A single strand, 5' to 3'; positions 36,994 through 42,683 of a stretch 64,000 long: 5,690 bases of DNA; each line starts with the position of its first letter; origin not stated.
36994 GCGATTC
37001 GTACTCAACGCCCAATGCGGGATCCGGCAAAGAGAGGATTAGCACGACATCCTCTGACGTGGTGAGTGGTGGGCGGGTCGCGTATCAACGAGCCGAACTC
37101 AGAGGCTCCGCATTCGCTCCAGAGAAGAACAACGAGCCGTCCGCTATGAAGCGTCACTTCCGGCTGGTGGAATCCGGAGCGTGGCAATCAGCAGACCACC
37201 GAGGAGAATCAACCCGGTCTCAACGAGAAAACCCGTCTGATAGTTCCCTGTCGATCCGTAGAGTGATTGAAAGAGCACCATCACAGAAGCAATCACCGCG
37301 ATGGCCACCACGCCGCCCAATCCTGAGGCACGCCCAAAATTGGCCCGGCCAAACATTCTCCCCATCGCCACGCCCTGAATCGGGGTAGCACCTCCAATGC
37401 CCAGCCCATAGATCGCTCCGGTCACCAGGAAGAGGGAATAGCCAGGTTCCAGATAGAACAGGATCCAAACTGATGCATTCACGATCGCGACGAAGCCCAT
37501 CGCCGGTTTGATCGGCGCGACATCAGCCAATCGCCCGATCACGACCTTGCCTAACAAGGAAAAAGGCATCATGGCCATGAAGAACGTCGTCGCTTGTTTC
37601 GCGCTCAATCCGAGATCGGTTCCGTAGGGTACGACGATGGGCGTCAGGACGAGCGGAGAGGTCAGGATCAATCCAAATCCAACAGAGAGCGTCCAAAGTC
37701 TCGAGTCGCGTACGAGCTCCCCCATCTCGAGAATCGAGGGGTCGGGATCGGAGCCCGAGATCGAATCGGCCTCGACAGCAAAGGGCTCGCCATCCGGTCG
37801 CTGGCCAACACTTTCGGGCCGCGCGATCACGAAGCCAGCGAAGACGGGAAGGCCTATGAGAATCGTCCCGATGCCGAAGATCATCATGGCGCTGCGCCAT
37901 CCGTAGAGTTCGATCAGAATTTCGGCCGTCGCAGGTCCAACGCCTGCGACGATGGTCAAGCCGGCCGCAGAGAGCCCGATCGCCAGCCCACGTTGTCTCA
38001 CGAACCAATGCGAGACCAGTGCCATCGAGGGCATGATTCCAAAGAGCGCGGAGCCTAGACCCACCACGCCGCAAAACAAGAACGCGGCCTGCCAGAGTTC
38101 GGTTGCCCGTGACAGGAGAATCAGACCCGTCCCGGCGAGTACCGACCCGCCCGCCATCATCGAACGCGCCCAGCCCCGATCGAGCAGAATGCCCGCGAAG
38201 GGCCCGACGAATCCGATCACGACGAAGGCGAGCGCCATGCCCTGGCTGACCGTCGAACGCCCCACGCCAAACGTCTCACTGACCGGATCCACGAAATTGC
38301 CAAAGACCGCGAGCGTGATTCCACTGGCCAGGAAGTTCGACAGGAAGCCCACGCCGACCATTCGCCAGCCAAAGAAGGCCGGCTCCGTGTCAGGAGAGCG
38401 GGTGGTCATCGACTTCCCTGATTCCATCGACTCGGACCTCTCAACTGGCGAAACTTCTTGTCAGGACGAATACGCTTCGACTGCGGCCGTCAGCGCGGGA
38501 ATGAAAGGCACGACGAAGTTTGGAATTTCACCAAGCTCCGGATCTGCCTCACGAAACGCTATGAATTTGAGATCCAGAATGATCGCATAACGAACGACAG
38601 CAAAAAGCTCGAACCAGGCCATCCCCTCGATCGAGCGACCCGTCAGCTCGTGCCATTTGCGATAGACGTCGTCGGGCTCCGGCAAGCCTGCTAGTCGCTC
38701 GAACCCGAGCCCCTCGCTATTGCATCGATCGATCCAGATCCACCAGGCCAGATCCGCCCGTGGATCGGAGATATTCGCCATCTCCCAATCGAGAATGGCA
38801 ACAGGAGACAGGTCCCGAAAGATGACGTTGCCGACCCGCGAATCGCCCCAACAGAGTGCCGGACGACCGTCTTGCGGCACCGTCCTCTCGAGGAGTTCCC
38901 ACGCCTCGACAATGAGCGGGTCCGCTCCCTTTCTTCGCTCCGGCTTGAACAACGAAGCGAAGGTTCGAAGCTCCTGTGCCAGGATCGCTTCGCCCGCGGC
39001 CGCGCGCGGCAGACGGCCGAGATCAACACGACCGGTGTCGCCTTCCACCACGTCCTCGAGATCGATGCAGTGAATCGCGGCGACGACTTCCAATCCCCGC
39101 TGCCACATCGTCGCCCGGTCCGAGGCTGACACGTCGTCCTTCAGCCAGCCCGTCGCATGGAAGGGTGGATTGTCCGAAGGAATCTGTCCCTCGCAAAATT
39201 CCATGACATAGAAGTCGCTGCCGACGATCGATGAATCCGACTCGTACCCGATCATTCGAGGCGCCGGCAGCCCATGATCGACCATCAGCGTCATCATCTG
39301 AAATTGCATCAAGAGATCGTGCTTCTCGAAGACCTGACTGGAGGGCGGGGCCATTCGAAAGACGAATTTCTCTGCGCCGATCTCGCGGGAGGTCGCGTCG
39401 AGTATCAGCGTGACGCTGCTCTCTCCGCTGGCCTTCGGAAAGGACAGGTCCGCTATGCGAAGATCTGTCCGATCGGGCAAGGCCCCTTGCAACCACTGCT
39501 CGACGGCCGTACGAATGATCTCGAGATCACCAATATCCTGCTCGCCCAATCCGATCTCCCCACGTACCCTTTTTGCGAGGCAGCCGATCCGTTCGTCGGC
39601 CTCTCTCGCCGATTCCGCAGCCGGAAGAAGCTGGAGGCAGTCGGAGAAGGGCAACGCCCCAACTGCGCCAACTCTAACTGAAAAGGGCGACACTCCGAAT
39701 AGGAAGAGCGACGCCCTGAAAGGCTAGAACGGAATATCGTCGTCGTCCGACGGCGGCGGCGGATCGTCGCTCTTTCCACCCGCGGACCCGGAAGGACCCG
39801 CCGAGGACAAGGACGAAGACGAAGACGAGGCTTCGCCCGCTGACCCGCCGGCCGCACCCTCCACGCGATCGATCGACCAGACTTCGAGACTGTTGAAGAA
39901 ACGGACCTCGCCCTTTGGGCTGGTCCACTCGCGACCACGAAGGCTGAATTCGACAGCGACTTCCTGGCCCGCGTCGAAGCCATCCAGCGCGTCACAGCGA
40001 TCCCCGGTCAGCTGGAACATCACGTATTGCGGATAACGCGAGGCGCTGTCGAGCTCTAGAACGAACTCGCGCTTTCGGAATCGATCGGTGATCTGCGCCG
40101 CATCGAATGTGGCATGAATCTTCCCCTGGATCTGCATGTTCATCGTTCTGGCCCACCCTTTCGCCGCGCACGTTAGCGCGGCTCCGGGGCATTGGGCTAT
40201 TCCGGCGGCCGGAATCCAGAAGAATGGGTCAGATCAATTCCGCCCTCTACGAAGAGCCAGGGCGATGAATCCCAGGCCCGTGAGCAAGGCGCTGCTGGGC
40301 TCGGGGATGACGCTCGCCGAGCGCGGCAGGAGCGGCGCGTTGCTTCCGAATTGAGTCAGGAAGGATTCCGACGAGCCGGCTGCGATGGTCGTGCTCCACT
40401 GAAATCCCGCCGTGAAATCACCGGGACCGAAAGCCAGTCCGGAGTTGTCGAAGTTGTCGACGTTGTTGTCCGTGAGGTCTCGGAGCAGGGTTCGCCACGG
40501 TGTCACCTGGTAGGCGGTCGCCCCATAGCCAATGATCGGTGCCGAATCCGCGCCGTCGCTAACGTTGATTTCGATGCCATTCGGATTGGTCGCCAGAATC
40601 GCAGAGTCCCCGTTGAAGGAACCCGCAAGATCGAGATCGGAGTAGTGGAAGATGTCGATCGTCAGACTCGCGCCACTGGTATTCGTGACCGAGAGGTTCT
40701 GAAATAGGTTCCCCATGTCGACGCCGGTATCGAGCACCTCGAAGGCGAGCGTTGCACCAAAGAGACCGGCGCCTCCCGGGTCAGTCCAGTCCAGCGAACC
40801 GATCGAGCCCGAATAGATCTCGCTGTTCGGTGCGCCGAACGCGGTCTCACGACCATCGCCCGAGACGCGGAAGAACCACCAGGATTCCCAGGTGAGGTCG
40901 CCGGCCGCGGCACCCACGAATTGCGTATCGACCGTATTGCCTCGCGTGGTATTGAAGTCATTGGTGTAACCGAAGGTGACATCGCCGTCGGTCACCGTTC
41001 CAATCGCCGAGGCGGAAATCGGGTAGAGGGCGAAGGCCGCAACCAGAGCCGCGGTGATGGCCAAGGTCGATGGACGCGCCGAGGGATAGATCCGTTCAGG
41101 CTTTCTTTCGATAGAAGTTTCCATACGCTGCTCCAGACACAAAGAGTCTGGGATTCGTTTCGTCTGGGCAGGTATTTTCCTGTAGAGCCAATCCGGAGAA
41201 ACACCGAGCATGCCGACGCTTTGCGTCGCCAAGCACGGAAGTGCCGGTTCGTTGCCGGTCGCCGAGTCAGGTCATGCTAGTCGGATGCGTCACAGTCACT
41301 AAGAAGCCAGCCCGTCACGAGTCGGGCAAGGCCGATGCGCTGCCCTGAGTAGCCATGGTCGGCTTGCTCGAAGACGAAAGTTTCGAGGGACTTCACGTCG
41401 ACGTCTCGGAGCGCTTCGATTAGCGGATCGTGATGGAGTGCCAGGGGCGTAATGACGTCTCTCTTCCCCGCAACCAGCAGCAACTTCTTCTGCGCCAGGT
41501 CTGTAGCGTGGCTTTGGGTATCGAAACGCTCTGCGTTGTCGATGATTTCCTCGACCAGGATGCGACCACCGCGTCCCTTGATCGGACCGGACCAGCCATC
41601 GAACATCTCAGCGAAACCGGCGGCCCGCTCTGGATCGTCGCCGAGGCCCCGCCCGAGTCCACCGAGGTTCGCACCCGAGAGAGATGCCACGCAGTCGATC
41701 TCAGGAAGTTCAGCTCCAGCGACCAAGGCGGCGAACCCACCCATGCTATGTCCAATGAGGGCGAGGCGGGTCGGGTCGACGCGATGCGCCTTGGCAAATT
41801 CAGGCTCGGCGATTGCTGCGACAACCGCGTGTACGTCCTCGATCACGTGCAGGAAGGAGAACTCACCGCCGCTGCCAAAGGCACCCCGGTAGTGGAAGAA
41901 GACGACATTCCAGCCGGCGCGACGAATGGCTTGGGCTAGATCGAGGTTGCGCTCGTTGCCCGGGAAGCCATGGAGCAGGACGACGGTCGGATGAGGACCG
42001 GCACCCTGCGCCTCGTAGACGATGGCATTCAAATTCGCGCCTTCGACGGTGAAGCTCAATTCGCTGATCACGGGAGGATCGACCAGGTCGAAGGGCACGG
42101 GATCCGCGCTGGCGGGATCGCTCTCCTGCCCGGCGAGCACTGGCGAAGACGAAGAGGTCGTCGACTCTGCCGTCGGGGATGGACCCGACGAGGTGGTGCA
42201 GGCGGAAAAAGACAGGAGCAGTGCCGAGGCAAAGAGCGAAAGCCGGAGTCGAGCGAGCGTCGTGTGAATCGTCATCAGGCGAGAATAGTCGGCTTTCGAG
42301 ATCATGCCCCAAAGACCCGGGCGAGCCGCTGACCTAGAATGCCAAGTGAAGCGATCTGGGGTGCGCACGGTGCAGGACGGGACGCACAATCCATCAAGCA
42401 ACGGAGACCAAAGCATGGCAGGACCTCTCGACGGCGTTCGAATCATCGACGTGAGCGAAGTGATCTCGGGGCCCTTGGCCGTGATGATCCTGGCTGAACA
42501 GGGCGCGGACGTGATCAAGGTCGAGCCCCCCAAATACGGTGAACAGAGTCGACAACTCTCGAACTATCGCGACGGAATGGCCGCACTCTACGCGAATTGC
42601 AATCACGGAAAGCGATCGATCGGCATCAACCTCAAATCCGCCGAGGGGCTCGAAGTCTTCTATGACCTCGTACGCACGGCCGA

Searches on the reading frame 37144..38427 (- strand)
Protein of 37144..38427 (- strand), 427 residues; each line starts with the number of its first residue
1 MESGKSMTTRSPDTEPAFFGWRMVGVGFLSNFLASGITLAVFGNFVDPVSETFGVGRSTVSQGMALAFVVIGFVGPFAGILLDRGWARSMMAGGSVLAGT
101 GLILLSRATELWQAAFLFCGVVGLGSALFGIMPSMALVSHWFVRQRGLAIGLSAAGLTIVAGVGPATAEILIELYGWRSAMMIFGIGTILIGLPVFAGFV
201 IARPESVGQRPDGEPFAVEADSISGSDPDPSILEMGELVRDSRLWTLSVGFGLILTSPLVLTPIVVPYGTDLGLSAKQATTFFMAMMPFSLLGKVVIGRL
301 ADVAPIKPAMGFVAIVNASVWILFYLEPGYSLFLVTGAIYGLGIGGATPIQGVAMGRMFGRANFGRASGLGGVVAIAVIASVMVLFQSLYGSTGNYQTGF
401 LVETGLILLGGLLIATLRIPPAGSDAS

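Call 8: search_protein_families(library=pfam, proteins=[window:37144-38427:-], max_evalue=0.001)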
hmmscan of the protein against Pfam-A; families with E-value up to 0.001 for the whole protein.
window:37144-38427:- (427 aa): 1 family
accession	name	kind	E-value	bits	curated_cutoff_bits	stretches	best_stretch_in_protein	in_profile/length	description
PF07690.21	MFS_1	-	2.7e-34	119.1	33.4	2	32-323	5-285/347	Major Facilitator Superfamily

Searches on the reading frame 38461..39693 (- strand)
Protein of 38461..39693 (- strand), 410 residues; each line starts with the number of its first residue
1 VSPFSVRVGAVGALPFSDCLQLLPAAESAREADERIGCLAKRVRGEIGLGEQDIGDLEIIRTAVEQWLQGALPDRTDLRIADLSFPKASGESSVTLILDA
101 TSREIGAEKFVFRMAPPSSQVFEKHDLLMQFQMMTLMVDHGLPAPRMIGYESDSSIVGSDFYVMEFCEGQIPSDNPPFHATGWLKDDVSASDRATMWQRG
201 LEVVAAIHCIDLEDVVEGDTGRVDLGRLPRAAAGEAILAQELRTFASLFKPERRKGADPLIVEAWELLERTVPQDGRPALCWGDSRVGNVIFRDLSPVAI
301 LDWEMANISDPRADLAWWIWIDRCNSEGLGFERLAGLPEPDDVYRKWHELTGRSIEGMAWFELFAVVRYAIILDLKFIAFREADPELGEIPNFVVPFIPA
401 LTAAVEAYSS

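Call 8: search_protein_families(library=pfam, proteins=[window:38461-39693:-], max_evalue=0.001)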
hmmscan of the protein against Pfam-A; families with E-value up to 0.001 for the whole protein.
window:38461-39693:- (410 aa): 1 family
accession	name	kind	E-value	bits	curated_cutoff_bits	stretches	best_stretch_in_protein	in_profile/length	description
PF01636.29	APH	-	1.9e-23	83.9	23.2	1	106-324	19-214/239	Phosphotransferase enzyme family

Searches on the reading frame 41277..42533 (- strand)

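Call 8: search_protein_families(library=pfam, proteins=[window:41277-42533:-], max_evalue=0.001)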
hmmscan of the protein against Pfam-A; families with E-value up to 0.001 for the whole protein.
window:41277-42533:- (418 aa): 10 families
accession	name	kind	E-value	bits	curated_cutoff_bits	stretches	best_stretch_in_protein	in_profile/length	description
PF12146.15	Hydrolase_4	-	1.2e-09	38.3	27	1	180-283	3-105/239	Serine aminopeptidase, S33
PF00561.26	Abhydrolase_1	-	5.8e-09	36.4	25.8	1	182-287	1-102/245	alpha/beta hydrolase fold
PF00326.27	Peptidase_S9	-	1.7e-08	34.6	22.6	1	201-275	8-84/213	Prolyl oligopeptidase family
PF12697.13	Abhydrolase_6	-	5.4e-08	34.2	26.3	1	184-393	1-204/217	Alpha/beta hydrolase family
PF00756.26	Esterase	-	1.7e-05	25.1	22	1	179-287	22-148/251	Putative esterase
PF12740.14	PETase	-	2.9e-05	24.1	28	0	249-285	119-155/263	PET hydrolase-like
PF02129.25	Peptidase_S15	-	3.1e-05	24.2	23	1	166-287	3-128/262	X-Pro dipeptidyl-peptidase (S15 family)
PF01738.24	DLH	-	9.3e-05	22.5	21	0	169-287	2-129/217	Dienelactone hydrolase family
PF20434.5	BD-FAE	-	0.00017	21.6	26.8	1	174-274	6-108/215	BD-FAE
PF07859.19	Abhydrolase_3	-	0.00047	20.4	25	1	201-271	23-87/210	alpha/beta hydrolase fold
